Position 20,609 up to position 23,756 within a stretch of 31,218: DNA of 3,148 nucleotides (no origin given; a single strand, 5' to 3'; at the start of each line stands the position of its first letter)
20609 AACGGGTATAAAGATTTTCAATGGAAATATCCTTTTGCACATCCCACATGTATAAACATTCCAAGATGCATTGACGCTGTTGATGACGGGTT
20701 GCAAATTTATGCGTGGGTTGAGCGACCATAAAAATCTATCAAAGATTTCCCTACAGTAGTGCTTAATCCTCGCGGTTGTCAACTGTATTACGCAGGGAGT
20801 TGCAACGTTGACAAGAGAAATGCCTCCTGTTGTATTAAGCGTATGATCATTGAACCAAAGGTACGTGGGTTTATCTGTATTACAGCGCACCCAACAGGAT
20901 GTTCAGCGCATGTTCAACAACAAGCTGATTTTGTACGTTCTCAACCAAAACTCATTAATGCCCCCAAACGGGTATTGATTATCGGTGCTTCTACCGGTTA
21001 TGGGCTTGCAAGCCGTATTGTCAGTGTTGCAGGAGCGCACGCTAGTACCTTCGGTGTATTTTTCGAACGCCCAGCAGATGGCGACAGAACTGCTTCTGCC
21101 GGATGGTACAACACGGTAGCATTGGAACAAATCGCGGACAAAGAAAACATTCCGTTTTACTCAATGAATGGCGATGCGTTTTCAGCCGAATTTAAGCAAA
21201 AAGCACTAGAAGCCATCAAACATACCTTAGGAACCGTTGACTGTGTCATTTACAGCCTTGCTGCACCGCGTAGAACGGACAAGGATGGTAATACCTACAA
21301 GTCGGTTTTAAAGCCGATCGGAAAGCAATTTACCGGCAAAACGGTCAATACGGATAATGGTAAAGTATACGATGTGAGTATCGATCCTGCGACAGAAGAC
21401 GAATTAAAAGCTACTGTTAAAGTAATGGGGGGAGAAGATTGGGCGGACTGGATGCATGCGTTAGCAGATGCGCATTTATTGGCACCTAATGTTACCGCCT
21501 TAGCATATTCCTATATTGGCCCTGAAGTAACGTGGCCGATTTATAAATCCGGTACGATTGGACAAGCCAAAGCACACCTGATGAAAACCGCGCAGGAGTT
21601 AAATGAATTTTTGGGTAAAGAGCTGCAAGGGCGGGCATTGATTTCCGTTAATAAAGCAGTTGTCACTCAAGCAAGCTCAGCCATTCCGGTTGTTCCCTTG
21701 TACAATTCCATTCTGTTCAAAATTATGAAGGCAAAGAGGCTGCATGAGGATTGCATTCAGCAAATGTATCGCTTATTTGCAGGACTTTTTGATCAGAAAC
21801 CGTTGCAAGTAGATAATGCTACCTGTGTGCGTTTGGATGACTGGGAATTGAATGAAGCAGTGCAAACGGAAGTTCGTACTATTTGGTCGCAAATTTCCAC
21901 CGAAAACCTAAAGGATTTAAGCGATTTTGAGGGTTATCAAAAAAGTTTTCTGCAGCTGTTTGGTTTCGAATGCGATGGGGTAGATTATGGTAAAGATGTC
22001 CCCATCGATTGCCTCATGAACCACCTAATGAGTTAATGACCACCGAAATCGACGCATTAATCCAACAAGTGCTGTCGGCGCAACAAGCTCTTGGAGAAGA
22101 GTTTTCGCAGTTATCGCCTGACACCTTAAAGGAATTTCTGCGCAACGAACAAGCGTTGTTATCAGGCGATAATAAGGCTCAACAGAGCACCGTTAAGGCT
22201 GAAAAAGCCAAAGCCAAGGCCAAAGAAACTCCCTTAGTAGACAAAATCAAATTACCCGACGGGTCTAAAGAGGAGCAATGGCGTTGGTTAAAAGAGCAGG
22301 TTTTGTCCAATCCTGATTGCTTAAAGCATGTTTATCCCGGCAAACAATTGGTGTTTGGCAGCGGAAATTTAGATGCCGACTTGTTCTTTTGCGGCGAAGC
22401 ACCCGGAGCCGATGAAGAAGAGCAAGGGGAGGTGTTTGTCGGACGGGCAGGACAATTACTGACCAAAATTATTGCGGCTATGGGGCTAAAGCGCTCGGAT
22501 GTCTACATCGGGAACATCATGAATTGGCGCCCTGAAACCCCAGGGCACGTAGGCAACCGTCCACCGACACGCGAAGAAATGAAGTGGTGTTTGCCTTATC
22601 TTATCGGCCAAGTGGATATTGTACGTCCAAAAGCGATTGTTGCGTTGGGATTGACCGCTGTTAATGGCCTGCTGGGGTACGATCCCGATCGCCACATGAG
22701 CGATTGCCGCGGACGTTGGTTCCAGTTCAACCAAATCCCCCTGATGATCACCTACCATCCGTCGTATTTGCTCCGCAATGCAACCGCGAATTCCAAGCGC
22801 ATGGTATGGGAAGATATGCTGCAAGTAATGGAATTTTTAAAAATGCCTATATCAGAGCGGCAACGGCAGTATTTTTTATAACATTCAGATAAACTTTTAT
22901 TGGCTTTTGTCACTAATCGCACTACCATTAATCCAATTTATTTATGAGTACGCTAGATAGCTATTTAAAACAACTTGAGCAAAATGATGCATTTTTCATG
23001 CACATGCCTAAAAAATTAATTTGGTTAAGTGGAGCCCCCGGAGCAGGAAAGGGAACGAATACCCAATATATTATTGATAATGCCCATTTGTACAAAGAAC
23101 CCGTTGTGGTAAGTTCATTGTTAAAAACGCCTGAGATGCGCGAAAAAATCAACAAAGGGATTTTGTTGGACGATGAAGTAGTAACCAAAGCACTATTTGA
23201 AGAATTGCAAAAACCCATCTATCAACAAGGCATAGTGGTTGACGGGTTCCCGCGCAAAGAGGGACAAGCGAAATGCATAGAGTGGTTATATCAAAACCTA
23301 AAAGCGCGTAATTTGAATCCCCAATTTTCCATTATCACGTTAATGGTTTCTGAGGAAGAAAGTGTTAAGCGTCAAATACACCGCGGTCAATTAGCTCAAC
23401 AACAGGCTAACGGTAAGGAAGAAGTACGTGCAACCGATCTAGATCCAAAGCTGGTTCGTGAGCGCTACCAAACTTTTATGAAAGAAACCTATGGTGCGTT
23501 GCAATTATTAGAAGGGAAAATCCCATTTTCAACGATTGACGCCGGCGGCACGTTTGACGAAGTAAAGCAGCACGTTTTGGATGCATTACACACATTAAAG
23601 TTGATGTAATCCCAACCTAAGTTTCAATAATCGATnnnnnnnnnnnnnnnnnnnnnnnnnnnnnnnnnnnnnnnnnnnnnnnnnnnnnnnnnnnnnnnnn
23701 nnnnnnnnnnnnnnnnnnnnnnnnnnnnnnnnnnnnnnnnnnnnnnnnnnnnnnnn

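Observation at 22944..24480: Tandem duplication grafted the first TM helix of an MFS transporter onto an adenylate-kinase-like enzyme, creating a predicted exported paralogue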

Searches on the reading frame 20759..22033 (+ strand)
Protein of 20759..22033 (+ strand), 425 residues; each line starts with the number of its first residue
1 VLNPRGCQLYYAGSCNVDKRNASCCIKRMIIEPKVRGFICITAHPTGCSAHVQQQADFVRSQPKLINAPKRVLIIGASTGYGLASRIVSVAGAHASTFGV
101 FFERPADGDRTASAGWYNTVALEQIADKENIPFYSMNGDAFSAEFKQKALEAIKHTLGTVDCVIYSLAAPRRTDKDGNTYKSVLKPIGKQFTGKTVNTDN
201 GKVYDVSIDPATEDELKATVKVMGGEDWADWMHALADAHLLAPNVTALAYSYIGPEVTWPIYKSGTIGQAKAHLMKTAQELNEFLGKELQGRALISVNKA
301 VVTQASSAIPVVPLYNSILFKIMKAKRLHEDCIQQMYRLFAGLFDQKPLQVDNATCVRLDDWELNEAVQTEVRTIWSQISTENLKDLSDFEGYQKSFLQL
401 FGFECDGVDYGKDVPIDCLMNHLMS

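Call 6: search_protein_families(library=pfam, proteins=[window:20759-22033:+], max_evalue=0.01)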
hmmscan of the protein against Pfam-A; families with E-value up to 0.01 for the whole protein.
window:20759-22033:+ (425 aa): 3 families
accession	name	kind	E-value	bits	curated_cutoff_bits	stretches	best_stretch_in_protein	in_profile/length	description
PF12241.14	Enoyl_reductase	-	1.1e-101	339.5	22.1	1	110-341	1-232/236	Trans-2-enoyl-CoA reductase catalytic region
PF12242.14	Eno-Rase_NADH_b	-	2.5e-33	114.1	23.4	1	30-107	1-78/79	NAD(P)H binding domain of trans-2-enoyl-CoA reductase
PF07055.18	Eno-Rase_FAD_bd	-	3.3e-26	91.9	25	1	351-414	1-64/64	Enoyl reductase FAD binding domain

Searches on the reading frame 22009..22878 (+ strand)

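Call 6: search_protein_families(library=pfam, proteins=[window:22009-22878:+], max_evalue=0.01)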
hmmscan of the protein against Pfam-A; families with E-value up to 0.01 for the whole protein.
window:22009-22878:+ (290 aa): 1 family
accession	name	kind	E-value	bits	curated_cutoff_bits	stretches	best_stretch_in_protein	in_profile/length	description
PF03167.25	UDG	-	2.6e-34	118.8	24.3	1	116-269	1-139/141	Uracil DNA glycosylase superfamily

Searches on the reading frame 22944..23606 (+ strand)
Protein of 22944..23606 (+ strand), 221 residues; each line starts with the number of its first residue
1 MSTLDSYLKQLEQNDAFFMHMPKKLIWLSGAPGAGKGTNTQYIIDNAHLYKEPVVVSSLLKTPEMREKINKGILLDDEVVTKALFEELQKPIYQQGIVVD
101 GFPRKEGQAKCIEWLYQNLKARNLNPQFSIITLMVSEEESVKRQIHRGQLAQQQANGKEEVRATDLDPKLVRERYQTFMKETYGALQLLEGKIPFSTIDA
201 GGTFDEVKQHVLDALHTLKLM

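Call 6: search_protein_families(library=pfam, proteins=[window:22944-23606:+], max_evalue=0.01)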
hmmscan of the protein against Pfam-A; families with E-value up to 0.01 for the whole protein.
window:22944-23606:+ (221 aa): 4 families
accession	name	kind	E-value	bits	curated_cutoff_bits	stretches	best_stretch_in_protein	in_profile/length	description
PF00406.28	ADK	-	1.6e-14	54.7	26.8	1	28-184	1-141/151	Adenylate kinase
PF13207.12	AAA_17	-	6.5e-10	39.9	27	1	30-149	2-124/136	AAA domain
PF24883.2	NPHP3_N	-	0.00024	21.8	24.8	1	23-48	22-47/164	Nephrocystin 3, N-terminal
PF13238.12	AAA_18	-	0.0013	19.6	29.4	1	26-155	1-119/128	AAA domain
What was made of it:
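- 22944..23609 (+): Kinase copy 1 (221 aa). Leaderless, with the ancestral-type N-terminus MSTLD... Pfam ADK PF00406 at 54.7 bits against a cut-off of 26.8 (call 6).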

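Call 19: search_protein_families(library=ncbifam, proteins=[window:22944-23606:+], max_evalue=0.01)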
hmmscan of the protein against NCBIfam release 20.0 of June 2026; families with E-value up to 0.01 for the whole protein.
window:22944-23606:+ (221 aa): 21 families
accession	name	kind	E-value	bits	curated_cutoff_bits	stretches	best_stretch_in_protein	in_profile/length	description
NF001381.0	PRK00279.1-3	equivalog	2.1e-21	76.5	187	1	27-216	4-186/188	adenylate kinase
TIGR01351.1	adk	subfamily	1.8e-20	73.5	168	1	28-215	4-211/212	adenylate kinase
NF001385.0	PRK00279.2-3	equivalog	3.4e-18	66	315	1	26-216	7-212/213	adenylate kinase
NF001380.0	PRK00279.1-2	equivalog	1.8e-16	60.1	251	1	27-147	4-127/216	adenylate kinase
NF011100.0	PRK14527.1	equivalog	2.4e-15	56.6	154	1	21-215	5-190/191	adenylate kinase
NF002700.0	PRK02496.1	equivalog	5e-15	55.6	262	1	24-214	3-181/184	adenylate kinase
TIGR01360.1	aden_kin_iso1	equivalog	2.4e-14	53.4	284.1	1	24-216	4-186/188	adenylate kinase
NF011104.0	PRK14531.1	equivalog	3.5e-12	46.4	160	1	23-214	3-181/183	adenylate kinase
NF010381.0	PRK13808.1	equivalog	3.5e-12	46.4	426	1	28-217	5-193/335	adenylate kinase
TIGR01359.1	UMP_CMP_kin_fam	subfamily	4.4e-12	46.3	207.6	1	27-213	3-182/185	UMP-CMP kinase family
NF011105.0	PRK14532.1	equivalog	2.8e-11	43.3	162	1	28-216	5-186/189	adenylate kinase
NF011101.0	PRK14528.1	equivalog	3e-11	43.4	195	1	24-212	3-183/187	adenylate kinase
NF001379.0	PRK00279.1-1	equivalog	5.7e-11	42.2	268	1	26-145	3-121/216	adenylate kinase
NF011103.0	PRK14530.1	equivalog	8.2e-11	41.9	294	1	23-214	3-210/215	adenylate kinase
NF001387.0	PRK00279.2-5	equivalog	7.9e-09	35.4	373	1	27-147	4-125/224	adenylate kinase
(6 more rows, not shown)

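Call 20: search_solved_structures(query=window:22944-23606:+, max_evalue=0.001, show_alignments=1)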
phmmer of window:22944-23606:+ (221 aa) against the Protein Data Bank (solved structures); distinct sequences matched with E-value up to 0.001: 83 (the best 60 are shown).
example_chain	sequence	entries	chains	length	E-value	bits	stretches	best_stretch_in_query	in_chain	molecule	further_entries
9gr0_A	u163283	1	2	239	1.8e-09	41.1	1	27-212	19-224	Adenylate kinase 2, mitochondrial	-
2c9y_A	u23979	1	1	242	1.8e-09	41.1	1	27-212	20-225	ADENYLATE KINASE ISOENZYME 2, MITOCHONDRIAL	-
4qbf_A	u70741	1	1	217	1.9e-09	41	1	26-144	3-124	Adenylate kinase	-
9fl7_D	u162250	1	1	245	1.9e-09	41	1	28-212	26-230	Adenylate kinase 2, mitochondrial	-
3dkv_A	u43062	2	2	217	3.5e-09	40.2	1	26-144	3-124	Adenylate kinase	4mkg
3fb4_A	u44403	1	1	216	4.2e-09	39.9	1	26-145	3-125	Adenylate kinase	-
4mkh_A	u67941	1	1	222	1.8e-08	37.8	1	26-144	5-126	Adenylate kinase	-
2ak3_A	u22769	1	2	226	2e-08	37.6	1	28-135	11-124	ADENYLATE KINASE ISOENZYME-3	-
3tlx_A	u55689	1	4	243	2.2e-08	37.6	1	4-119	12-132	Adenylate kinase 2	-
5g3y_A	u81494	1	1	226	2.4e-08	37.4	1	28-145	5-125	ADENYLATE KINSE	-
5g40_A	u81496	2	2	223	2.5e-08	37.3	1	28-143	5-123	ADENYLATE KINSE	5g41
4qbg_B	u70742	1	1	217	2.8e-08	37.2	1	26-143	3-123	Adenylate kinase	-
4tyq_A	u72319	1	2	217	3e-08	37.1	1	26-143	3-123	Adenylate kinase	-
4typ_C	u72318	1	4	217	3.4e-08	36.9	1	26-143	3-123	Adenylate kinase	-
1zd8_A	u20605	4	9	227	4e-08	36.7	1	28-134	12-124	GTP:AMP phosphotransferase mitochondrial | GTP:AMP phosphotransferase AK3, mitochondrial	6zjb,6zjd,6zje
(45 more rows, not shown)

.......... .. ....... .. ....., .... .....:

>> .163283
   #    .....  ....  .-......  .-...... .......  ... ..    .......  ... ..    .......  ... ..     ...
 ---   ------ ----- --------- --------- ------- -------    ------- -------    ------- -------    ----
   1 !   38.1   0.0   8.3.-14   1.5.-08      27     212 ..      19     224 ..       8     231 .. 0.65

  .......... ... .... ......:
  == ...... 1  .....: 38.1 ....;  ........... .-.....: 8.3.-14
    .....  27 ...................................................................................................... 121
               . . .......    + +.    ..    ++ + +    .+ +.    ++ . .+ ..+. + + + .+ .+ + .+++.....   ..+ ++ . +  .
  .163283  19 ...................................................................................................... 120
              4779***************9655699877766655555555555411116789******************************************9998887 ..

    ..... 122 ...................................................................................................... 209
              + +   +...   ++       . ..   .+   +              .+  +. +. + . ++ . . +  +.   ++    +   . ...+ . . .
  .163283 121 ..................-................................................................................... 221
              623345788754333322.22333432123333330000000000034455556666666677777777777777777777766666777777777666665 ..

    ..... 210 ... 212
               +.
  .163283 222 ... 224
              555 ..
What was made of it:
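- On Housekeeping bacterial adenylate kinase (Adk equivalog): In the HMM alignment to AK2 the TGDMLR region faces KEPVVV (call 20).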

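Call 65: search_protein_representatives(protein=window:22944-23606:+)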
Query: 221 residues. Proteins with E-value up to 0.001 (for the whole library): 2105; up to 1e-10: 331; up to 1e-30: 64. The best 150 are listed.
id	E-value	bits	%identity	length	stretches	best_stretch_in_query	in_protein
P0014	2.8e-63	230.0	51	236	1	3-218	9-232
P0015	1.1e-56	208.5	53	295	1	10-218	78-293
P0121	5.5e-44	166.9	46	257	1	4-215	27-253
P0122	8.5e-44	166.3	47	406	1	19-216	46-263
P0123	1.5e-42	162.2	44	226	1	20-211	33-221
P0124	1.4e-40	155.8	42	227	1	10-208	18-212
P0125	3.0e-40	154.8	42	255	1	9-217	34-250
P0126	3.9e-40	154.4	40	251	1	6-218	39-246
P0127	1.1e-39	152.9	47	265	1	18-211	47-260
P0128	1.2e-39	152.7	43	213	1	21-215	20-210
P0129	9.1e-39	149.9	44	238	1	16-211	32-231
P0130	2.1e-38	148.7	40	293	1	19-214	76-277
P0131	2.6e-38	148.4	45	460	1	6-211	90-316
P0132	2.8e-38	148.3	39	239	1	19-211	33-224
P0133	5.5e-38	147.3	45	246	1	21-217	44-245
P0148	1.7e-34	136.0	39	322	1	20-215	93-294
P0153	4.9e-34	134.4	43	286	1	19-212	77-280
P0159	7.2e-33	130.6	37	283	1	21-216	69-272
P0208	3.3e-28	115.4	39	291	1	19-211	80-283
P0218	1.5e-27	113.3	38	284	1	19-212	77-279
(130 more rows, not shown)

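Call 67: list_cluster_members(proteins=[P0126, P0130, P0153, P0208, P0218, P0159, P0015, P0013, P0001, P0148])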
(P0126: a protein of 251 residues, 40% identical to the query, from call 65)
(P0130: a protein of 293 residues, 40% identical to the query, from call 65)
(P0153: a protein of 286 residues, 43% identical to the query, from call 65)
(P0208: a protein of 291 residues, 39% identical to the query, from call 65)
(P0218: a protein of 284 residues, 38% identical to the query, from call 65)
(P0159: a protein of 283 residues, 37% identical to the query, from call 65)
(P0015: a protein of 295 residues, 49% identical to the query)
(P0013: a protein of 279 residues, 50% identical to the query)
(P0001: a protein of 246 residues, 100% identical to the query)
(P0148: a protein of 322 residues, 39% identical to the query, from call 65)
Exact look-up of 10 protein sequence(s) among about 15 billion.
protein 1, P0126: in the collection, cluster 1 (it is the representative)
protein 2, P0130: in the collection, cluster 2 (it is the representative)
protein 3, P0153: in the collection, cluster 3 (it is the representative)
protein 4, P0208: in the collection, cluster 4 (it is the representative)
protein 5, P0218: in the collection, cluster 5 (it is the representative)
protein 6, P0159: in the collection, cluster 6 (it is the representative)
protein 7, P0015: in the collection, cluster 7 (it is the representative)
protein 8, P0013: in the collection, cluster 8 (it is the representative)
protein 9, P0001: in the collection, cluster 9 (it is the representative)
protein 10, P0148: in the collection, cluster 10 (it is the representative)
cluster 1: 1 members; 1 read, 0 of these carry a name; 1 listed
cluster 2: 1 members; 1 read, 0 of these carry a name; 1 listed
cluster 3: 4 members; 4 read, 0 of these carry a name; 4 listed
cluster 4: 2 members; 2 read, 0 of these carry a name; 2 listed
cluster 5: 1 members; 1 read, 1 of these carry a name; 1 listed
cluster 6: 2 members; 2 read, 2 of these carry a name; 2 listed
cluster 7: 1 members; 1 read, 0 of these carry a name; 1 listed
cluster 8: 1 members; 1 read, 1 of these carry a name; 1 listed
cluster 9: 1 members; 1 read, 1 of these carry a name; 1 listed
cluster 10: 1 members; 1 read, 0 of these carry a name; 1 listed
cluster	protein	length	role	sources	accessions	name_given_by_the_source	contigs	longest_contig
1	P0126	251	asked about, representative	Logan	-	-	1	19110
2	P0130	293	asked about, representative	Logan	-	-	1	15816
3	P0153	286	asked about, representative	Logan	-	-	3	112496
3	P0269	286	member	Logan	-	-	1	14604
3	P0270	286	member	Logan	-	-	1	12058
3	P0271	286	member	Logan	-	-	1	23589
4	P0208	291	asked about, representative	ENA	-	-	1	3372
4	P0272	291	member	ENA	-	-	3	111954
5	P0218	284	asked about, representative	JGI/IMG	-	adenylate kinase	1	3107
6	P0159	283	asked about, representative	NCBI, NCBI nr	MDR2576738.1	MAG: nucleoside monophosphate kinase [Puniceicoccales bacterium] | nucleoside monophosphate kinase [Puniceicoccales bacterium]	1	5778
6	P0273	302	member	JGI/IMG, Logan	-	adenylate kinase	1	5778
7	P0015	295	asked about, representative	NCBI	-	-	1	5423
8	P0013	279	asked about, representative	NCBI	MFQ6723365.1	MAG: nucleoside monophosphate kinase [Opitutales bacterium]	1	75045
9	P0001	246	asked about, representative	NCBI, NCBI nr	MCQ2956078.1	MAG: nucleoside monophosphate kinase [Opitutales bacterium] | nucleoside monophosphate kinase [Opitutales bacterium]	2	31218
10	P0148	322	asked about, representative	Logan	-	-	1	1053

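Call 68: find_encoding_contigs(protein=P0153, flank=5000, max_places=2)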
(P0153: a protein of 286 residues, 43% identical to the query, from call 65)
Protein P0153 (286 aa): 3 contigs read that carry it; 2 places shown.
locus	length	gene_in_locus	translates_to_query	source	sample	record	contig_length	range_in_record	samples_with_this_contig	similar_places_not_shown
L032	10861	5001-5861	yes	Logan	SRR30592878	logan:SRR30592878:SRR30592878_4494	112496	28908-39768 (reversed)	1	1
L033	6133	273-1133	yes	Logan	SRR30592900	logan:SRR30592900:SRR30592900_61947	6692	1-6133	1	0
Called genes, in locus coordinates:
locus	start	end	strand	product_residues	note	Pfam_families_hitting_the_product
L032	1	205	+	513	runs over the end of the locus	PF02446:Glyco_hydro_77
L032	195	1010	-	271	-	PF17131:TP_0789-like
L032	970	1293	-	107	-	PF03840:SecG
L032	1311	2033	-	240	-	PF01416:PseudoU_synth_1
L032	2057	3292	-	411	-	PF00083:Sugar_tr (faint), PF07690:MFS_1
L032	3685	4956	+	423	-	PF00483:NTP_transferase, PF24894:Hexapep_GlmU (faint), PF25084:LbH_EIF2B (faint), PF25247:LbH_GLGC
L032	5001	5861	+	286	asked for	PF00406:ADK, PF13207:AAA_17 (weak)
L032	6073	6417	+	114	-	PF00825:Ribonuclease_P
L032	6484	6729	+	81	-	PF01809:YidD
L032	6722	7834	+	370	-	PF00557:Peptidase_M24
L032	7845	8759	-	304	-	PF13793:Pribosyltran_N, PF00156:Pribosyltran, PF14572:Pribosyl_synth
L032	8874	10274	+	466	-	PF16697:Yop-YscD_cpl, PF00498:FHA (weak), PF21937:Yop-YscD_ppl_2nd (weak), PF23893:Y4YQ_C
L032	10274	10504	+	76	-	-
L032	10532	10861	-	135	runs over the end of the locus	-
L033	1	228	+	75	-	?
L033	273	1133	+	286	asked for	PF00406:ADK, PF13207:AAA_17 (weak)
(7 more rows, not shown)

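Call 69: find_encoding_contigs(protein=P0130, flank=5000, max_places=2)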
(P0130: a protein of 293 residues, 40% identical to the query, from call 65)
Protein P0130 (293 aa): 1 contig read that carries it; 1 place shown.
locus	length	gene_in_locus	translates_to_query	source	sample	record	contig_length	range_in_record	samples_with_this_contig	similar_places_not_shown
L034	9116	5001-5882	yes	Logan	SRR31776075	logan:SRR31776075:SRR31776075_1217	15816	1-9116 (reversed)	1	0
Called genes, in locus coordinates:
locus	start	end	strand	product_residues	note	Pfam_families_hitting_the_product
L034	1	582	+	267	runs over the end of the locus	PF00303:Thymidylat_synt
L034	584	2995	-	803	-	PF02922:CBM_48, PF00128:Alpha-amylase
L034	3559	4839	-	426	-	PF00083:Sugar_tr, PF07690:MFS_1, PF13347:MFS_2 (weak)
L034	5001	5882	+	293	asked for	PF00406:ADK, PF13207:AAA_17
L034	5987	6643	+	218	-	PF06055:ExoD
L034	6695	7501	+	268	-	PF01256:Carb_kinase (weak), PF08543:Phos_pyr_kin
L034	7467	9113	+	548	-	PF03772:Competence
